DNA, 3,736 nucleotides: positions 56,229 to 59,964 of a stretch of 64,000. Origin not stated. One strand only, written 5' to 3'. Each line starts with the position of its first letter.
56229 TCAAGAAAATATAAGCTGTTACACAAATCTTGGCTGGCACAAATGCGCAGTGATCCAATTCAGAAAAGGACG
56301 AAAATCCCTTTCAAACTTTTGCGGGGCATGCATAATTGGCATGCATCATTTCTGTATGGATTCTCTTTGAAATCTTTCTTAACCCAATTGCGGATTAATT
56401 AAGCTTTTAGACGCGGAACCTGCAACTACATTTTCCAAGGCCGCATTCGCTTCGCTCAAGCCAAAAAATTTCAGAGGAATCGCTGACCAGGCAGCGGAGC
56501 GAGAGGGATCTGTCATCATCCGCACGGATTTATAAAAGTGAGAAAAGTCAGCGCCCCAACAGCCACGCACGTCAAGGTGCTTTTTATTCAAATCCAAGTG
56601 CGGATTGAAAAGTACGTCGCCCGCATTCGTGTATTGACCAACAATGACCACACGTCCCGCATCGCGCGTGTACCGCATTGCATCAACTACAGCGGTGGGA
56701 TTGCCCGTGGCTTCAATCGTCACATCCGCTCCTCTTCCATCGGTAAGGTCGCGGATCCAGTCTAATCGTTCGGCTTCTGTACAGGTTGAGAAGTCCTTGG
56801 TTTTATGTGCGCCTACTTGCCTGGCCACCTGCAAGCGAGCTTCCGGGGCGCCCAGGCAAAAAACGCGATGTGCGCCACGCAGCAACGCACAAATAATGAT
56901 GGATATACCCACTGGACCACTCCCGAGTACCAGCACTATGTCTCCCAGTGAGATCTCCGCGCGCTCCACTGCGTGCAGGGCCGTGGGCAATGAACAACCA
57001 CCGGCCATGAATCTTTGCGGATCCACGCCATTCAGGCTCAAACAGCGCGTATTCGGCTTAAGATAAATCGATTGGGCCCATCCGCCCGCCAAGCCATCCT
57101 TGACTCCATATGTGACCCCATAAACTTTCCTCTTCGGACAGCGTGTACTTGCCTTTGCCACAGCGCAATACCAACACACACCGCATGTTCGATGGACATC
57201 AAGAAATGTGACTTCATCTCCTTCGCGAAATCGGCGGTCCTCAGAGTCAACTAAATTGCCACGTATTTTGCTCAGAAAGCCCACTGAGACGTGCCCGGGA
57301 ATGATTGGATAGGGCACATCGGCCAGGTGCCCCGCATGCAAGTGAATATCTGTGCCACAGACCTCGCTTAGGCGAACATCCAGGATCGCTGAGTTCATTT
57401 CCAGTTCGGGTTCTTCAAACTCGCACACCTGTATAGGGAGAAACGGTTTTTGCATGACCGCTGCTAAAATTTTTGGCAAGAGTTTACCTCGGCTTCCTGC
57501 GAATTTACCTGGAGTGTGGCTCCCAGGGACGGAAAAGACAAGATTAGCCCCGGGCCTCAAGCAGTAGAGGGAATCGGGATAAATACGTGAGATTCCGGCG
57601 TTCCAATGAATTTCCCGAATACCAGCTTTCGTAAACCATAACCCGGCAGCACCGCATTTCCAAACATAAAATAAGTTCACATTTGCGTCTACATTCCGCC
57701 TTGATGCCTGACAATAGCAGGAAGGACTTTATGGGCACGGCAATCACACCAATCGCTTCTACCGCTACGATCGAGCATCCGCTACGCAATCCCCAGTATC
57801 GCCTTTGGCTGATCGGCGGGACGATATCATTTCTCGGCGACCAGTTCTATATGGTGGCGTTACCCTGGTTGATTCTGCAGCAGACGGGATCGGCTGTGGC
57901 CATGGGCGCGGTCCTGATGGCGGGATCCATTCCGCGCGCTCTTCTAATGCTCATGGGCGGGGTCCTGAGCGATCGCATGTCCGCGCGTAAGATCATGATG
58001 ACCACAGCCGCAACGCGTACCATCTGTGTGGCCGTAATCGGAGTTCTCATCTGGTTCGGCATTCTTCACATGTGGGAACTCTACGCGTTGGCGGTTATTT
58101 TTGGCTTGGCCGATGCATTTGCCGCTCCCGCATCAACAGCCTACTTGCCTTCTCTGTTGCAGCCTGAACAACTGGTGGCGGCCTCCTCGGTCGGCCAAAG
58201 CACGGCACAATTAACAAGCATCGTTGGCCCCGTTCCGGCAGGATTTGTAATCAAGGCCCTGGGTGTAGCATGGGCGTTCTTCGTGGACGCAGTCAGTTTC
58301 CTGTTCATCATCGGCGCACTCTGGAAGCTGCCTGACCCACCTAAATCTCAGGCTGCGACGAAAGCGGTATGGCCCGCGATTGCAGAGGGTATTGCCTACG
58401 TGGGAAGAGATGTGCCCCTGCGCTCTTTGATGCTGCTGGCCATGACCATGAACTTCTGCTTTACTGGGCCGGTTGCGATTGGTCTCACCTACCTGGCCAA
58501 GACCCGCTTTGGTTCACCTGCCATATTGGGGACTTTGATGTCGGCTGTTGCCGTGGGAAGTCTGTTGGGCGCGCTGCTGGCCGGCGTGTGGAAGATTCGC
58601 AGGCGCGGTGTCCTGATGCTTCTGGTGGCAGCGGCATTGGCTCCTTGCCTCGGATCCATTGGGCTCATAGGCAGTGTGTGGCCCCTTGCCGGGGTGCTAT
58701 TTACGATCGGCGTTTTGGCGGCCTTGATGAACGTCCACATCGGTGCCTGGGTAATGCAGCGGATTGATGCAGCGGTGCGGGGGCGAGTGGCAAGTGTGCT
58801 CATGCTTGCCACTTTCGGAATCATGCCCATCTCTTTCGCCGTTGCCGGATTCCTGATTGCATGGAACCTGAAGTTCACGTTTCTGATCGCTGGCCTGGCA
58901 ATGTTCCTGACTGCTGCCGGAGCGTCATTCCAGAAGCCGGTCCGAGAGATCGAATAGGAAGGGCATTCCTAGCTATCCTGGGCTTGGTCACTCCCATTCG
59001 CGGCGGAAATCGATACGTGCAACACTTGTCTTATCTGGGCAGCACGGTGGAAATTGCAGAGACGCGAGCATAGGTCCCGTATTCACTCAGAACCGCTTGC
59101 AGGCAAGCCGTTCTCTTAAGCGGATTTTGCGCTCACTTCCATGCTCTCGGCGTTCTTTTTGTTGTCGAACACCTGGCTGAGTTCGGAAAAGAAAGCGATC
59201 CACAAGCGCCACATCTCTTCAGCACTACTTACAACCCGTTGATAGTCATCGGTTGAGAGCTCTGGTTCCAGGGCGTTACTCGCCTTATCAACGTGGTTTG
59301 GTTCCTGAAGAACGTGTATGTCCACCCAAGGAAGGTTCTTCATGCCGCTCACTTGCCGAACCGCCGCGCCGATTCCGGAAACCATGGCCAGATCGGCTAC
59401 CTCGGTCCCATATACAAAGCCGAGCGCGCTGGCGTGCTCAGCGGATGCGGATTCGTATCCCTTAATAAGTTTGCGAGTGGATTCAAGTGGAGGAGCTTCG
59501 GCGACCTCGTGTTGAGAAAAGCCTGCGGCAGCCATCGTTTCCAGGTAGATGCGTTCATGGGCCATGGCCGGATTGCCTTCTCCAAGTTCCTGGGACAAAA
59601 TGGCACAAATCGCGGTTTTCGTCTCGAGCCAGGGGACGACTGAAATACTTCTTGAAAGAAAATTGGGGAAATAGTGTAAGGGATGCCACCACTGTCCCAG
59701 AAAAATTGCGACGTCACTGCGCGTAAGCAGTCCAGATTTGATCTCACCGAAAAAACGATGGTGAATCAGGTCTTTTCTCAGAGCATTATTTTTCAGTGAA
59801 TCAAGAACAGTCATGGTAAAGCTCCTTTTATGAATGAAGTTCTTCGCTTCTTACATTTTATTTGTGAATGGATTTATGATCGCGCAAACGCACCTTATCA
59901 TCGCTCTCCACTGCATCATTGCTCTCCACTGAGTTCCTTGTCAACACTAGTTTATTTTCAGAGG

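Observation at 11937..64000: Orphan hybrid NRPS-PKS gene cluster (10 NRPS modules + 1 PKS module, >50 kb) that runs off the right edge of the window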

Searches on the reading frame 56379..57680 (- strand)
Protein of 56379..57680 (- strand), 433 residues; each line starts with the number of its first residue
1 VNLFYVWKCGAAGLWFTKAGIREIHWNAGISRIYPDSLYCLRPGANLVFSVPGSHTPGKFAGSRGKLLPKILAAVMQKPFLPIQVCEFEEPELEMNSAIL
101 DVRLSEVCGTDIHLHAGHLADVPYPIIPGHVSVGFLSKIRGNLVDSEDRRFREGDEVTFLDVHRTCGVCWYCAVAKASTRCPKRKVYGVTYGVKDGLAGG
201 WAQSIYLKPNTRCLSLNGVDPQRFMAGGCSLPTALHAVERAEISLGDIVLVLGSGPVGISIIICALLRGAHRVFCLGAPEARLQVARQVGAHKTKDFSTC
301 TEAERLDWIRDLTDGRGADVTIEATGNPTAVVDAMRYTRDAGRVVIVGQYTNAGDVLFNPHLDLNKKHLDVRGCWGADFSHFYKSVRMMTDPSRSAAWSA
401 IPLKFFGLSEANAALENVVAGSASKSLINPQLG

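Call 4: search_protein_families(library=pfam, proteins=[window:56379-57680:-], max_evalue=0.001)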
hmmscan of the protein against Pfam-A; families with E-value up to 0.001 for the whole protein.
window:56379-57680:- (433 aa): 3 families
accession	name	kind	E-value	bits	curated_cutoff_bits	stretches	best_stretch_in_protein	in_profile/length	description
PF00107.32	ADH_zinc_N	-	9.4e-20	71.3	31.8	1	256-389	1-127/129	Zinc-binding dehydrogenase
PF08240.17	ADH_N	-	3.8e-12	46.8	23.5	1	97-210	4-97/104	Alcohol dehydrogenase GroES-like domain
PF16912.11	Glu_dehyd_C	-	4.9e-09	36.4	34.9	1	247-390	32-174/211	Glucose dehydrogenase C-terminus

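Call 10: search_protein_families(library=ncbifam, proteins=[window:56379-57680:-], max_evalue=0.001)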
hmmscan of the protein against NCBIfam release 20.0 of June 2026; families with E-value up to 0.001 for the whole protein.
window:56379-57680:- (433 aa): 18 families
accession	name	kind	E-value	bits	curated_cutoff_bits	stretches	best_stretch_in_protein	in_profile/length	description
TIGR03366.1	HpnZ_proposed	hypoth_equivalog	1.2e-33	116.7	328.1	1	92-410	2-314/315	putative phosphonate catabolism associated alcohol dehydrogenase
NF041097.1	keto_inos_dh_IolM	equivalog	4.3e-31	107.9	450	1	83-428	40-387/389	scyllo-inosose 3-dehydrogenase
TIGR00692.1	tdh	equivalog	3.1e-28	98.8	458.35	1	78-427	6-337/340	L-threonine 3-dehydrogenase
TIGR03451.1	mycoS_dep_FDH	equivalog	6.5e-28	97.6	512.9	1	81-377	12-304/358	S-(hydroxymethyl)mycothiol dehydrogenase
NF003808.0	PRK05396.1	equivalog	1.1e-27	96.8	380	1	81-428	11-338/341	L-threonine 3-dehydrogenase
TIGR03989.1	Rxyl_3153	subfamily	7.6e-26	91.2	440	2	228-354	168-293/370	NDMA-dependent alcohol dehydrogenase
NF007375.0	PRK09880.1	equivalog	2.3e-24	85.8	469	1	92-375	24-290/344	L-idonate 5-dehydrogenase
NF010344.0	PRK13771.1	subfamily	2.5e-21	76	349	1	73-349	3-256/334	putative alcohol dehydrogenase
NF006940.0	PRK09422.1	equivalog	3.3e-19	69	344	1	74-350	4-262/338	alcohol dehydrogenase AdhP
NF007489.0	PRK10083.1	equivalog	7.9e-19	67.8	376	1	74-357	4-268/339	Zn-dependent oxidoreductase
NF041172.1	AcrlCoa_red_Thmprot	equivalog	4.6e-18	65.3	500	1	75-349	5-257/334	acryloyl-CoA reductase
TIGR02818.1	adh_III_F_hyde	equivalog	3.7e-14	52.6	543.95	1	228-350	167-289/368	S-(hydroxymethyl)glutathione dehydrogenase/class III alcohol dehydrogenase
NF007642.0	PRK10309.1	equivalog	1.3e-10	41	550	1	83-375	12-287/347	galactitol-1-phosphate 5-dehydrogenase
TIGR02822.1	adh_fam_2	subfamily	2.1e-10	40.2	283.5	1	96-296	28-215/329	zinc-binding alcohol dehydrogenase family protein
TIGR03201.1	dearomat_had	equivalog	2.2e-10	40.2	338.65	1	76-386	4-306/349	6-hydroxycyclohex-1-ene-1-carbonyl-CoA dehydrogenase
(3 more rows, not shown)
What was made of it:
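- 56379..57455 (-): Zn-dependent medium-chain alcohol dehydrogenase family protein, on the same strand upstream of NRPS1. Calls 4, 10.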

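Call 33: find_related_loci(query=window:56379-57455:-, collection=metagenome_contigs, flank=10000)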
Query window:56379-57455:- (358 aa) in metagenome_contigs; peptide patterns used: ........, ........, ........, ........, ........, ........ (x = any residue, [..] = any of these).
454 stretches matched a pattern; 364 encode a relative of the query (tblastn E <= 1e-3); the best 80 are kept; 80 distinct loci.
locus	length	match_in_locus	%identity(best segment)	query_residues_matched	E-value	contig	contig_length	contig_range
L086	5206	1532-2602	93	1-357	0e+0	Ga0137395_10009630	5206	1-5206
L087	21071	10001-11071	91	1-357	0e+0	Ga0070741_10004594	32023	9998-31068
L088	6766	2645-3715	91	1-357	0e+0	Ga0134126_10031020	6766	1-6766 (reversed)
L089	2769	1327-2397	91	1-357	0e+0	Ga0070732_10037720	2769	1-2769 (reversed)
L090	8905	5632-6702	90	1-357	0e+0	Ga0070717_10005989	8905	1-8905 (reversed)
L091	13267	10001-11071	90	1-357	0e+0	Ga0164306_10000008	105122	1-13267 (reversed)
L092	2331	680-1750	90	1-357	0e+0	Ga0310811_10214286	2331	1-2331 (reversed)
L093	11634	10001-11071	89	1-357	0e+0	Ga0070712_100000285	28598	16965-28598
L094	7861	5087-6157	88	1-357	0e+0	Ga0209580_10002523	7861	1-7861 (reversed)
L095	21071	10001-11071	87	1-357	0e+0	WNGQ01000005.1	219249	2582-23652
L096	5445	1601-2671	87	1-357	0e+0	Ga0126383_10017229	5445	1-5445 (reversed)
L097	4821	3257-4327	89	1-357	0e+0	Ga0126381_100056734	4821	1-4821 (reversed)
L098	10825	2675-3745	86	1-357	0e+0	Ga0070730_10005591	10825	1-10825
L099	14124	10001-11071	82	1-357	0e+0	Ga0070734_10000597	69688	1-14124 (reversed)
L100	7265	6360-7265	92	1-302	0e+0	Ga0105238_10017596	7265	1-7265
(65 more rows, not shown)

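Call 54: search_protein_families(library=pfam, proteins=[L087:1389-1952:+, L087:1965-4568:+, L087:4565-5401:+, L087:5398-6516:+, L087:6679-8430:+, L095:3434-6037:+, L095:6254-7375:+, L095:7499-8362:+], max_evalue=0.001)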
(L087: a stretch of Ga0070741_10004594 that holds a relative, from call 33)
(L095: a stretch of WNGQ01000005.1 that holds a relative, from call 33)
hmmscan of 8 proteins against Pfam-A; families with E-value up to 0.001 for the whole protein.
L087:1389-1952:+ (187 aa): 1 family
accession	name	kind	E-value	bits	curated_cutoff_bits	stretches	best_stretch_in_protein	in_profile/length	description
PF04879.21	Molybdop_Fe4S4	-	2.3e-17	63.2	22.7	1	44-92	3-51/55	Molybdopterin oxidoreductase Fe4S4 domain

L087:1965-4568:+ (867 aa): 2 families
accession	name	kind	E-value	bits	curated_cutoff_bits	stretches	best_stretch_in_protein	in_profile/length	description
PF00384.28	Molybdopterin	-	1.2e-22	80.9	24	1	14-408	99-294/353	Molybdopterin oxidoreductase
PF01568.27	Molydop_binding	-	1.5e-11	44.7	26.8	1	721-796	1-75/110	Molydopterin dinucleotide binding domain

L087:4565-5401:+ (278 aa): 13 families
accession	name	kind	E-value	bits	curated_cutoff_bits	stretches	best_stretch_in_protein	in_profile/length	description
PF13247.11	Fer4_11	-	1.6e-24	86.4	26.2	1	88-182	3-99/100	4Fe-4S dicluster domain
PF12838.12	Fer4_7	-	1.7e-12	48.1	27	2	25-111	2-52/52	4Fe-4S dicluster domain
PF13187.11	Fer4_9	-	3.7e-11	43.3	27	2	127-176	2-50/52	4Fe-4S dicluster domain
PF12837.12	Fer4_6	-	4.5e-11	42.6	25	1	120-141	2-23/24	4Fe-4S binding domain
PF00037.32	Fer4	-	1.1e-09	38.2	21.1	1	120-142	1-23/24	4Fe-4S binding domain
PF13237.11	Fer4_10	-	2.3e-09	37.5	25.5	1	120-174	2-53/53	4Fe-4S dicluster domain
PF12797.12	Fer4_2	-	4.1e-07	30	24.5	2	119-139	2-22/22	4Fe-4S binding domain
PF14697.11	Fer4_21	-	7.2e-07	29.7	35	1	93-139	6-53/59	4Fe-4S dicluster domain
PF13484.11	Fer4_16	-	4.8e-06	27.7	30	0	127-163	2-38/66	4Fe-4S double cluster binding domain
PF12800.12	Fer4_4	-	1.2e-05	25.7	24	0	24-37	3-16/17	4Fe-4S binding domain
PF25160.1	LdpA_Fe-S-bd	-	3.5e-05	24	27.6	1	102-144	8-45/49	LdpA Fe-S cluster-binding domain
PF12798.12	Fer4_3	-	8.5e-05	23.5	27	0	127-140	1-14/15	4Fe-4S binding domain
PF13183.11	Fer4_8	-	0.00018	22.4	27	0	24-110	4-67/68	4Fe-4S dicluster domain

L087:5398-6516:+ (372 aa): 2 families
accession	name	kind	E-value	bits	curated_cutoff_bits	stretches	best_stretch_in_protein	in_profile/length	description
PF03916.19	NrfD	-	5.7e-15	56.2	25.8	1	73-232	18-191/313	Polysulphide reductase, NrfD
PF14589.11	NrfD_2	-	9.1e-11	42.5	27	1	54-242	2-180/281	Polysulfide reductase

L087:6679-8430:+ (583 aa): 3 families
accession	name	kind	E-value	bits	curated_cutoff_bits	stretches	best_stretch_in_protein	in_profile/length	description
PF00135.34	COesterase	-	7.7e-102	342.3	27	1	70-574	4-515/515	Carboxylesterase family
PF20434.5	BD-FAE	-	3.5e-09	36.9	26.8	0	164-205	10-57/215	BD-FAE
PF07859.19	Abhydrolase_3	-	7.2e-06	26.3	25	0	242-273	51-82/210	alpha/beta hydrolase fold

L095:3434-6037:+ (867 aa): 18 families
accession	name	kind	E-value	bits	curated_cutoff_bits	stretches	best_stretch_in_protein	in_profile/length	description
PF00069.31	Pkinase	-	1.8e-48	165.7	31.7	1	102-370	1-256/263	Protein kinase domain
PF07714.23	PK_Tyr_Ser-Thr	-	4.1e-39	134.9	23.1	1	103-365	2-248/258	Protein tyrosine and serine/threonine kinase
PF07719.23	TPR_2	-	8.8e-17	60.2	27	0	698-724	4-30/34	Tetratricopeptide repeat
PF13424.12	TPR_12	-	8.7e-16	58.3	30.1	1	654-726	10-76/77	Tetratricopeptide repeat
PF00515.34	TPR_1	-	1.5e-14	53.5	27.8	0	699-725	5-31/34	Tetratricopeptide repeat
PF13181.12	TPR_8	-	3e-12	46.1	25.7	0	700-725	6-31/34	Tetratricopeptide repeat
PF03109.22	ABC1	-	2.9e-10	40.1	22.9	1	178-252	144-218/244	ABC1 atypical kinase-like domain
PF13176.12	TPR_7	-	1.2e-07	31.7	27.9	0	698-727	2-31/36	Tetratricopeptide repeat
PF13374.12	TPR_10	-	5.3e-07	29.9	27.5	1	698-728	5-35/42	Tetratricopeptide repeat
PF13428.12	TPR_14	-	9.4e-07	29.4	23.5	0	617-647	12-42/44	Tetratricopeptide repeat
PF13414.12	TPR_11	-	1.4e-06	28.3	26.8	0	659-677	6-24/42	TPR repeat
PF14559.12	TPR_19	-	1.5e-06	28.9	25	0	618-647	3-32/68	Tetratricopeptide repeat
PF13432.12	TPR_16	-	1.7e-06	28.8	32.7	0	618-678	9-62/65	Tetratricopeptide repeat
PF13174.12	TPR_6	-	1.3e-05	26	26.3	0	618-638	12-32/33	Tetratricopeptide repeat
PF20308.4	TPR-S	-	2.5e-05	25.2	27.6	0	587-677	14-89/102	Tetratricopeptide Repeats-Sensor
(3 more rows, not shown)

L095:6254-7375:+ (373 aa): 1 family
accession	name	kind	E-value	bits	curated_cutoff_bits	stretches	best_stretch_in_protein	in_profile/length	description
PF13648.12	Lipocalin_4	-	1e-05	26.8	22.4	0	267-342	1-80/89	Lipocalin-like domain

L095:7499-8362:+ (287 aa): 1 family
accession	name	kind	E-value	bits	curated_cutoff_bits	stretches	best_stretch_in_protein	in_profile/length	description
PF13505.12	OMP_b-brl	-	1e-17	65.3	28.7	1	19-235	3-171/175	Outer membrane protein beta-barrel domain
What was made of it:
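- In two relatives unrelated genes follow directly after the MFS gene (call 54).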

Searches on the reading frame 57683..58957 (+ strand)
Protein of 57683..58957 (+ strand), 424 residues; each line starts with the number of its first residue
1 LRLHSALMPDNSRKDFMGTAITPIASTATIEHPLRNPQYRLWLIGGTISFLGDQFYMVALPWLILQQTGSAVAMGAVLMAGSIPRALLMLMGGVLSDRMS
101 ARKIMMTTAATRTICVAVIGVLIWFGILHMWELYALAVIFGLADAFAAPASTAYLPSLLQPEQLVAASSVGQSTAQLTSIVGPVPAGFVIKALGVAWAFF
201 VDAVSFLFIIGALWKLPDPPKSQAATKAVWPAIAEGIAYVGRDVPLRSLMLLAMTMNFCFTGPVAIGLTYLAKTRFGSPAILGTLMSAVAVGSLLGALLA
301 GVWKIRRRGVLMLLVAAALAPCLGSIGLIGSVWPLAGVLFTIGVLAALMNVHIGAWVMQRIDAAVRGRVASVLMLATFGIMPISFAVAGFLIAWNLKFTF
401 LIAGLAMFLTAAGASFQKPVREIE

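Call 4: search_protein_families(library=pfam, proteins=[window:57683-58957:+], max_evalue=0.001)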
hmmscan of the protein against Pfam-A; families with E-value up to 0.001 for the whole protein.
window:57683-58957:+ (424 aa): 2 families
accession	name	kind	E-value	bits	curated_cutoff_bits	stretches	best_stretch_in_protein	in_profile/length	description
PF07690.21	MFS_1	-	3.2e-29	102.4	33.4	2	43-270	2-228/347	Major Facilitator Superfamily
PF05977.19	MFS_3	-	2.9e-28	99.1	27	1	33-412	6-388/524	Transmembrane secretion effector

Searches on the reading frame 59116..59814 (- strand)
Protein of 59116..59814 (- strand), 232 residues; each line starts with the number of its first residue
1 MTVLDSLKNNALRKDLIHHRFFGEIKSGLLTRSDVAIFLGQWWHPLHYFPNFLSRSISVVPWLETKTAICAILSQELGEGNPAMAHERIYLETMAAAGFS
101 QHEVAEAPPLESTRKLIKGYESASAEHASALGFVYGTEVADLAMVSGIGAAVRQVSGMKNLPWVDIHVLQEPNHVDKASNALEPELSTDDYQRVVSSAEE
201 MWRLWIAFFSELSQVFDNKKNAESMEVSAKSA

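Call 4: search_protein_families(library=pfam, proteins=[window:59116-59814:-], max_evalue=0.001)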
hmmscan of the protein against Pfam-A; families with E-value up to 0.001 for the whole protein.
window:59116-59814:- (232 aa): 2 families
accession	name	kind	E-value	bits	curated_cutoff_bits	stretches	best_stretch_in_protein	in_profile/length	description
PF14518.11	Haem_oxygenas_2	-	4.6e-23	82.4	28.9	1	38-205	3-176/177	Iron-containing redox enzyme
PF03070.21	TENA_THI-4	-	0.00039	20.7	22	1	12-168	7-145/210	TENA/THI-4/PQQC family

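Call 10: search_protein_families(library=ncbifam, proteins=[window:59116-59814:-], max_evalue=0.001)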
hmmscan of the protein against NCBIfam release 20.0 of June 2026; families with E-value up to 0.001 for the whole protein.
window:59116-59814:- (232 aa): 2 families
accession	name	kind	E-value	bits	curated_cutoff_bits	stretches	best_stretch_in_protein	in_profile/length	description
TIGR04305.1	fol_rel_CADD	subfamily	1.1e-11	44.8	200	1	5-211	3-209/212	CADD family putative folate metabolism protein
NF042919.1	ChlAlygly_Syn_BesC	equivalog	5.2e-05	22.8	500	1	83-190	116-226/257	4-chloro-allylglycine synthase BesC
